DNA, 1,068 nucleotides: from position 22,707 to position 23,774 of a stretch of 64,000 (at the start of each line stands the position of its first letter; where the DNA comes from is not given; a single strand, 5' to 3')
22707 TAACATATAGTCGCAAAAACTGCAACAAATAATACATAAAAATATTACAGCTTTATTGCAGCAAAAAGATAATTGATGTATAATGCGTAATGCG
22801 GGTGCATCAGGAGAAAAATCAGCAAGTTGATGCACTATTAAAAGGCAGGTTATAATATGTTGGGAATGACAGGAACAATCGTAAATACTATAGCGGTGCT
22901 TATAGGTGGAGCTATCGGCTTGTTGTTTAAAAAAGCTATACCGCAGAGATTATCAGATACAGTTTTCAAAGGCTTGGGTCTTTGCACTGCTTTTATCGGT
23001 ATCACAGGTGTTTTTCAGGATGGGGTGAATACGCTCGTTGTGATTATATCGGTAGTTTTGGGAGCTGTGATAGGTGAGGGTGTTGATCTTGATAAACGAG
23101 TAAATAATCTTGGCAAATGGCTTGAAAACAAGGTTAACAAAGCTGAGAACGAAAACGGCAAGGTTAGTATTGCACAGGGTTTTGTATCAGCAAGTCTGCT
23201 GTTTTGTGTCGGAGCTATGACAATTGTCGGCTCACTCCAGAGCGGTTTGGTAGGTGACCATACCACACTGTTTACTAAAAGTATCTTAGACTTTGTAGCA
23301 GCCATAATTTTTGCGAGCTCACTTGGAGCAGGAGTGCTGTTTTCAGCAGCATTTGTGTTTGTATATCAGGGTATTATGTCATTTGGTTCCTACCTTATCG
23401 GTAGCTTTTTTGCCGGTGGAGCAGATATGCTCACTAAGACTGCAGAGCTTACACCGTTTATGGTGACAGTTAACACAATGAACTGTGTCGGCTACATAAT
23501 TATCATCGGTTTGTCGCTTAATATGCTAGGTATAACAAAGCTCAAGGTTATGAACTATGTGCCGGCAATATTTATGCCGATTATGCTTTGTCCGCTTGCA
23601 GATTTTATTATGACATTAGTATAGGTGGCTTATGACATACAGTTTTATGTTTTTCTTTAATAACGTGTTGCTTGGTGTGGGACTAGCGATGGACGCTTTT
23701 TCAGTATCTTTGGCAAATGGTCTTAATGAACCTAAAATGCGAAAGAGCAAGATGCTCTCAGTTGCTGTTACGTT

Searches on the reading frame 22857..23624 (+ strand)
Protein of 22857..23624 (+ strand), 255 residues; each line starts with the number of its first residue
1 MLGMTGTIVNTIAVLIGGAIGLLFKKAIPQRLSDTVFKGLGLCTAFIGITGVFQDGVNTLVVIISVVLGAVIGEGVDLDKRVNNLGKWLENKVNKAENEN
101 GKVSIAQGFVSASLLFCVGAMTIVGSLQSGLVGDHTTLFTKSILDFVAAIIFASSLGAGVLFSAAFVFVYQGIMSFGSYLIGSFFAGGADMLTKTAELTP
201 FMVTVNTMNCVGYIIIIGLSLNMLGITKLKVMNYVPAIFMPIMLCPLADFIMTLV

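Call 82: search_protein_families(library=pfam, proteins=[window:22857-23624:+], max_evalue=0.001)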
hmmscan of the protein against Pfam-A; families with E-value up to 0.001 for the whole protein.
window:22857-23624:+ (255 aa): 1 family
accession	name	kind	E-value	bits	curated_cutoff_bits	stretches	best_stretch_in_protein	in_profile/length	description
PF04474.17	DUF554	-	7.9e-73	245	25.1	1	5-244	1-218/220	Protein of unknown function (DUF554)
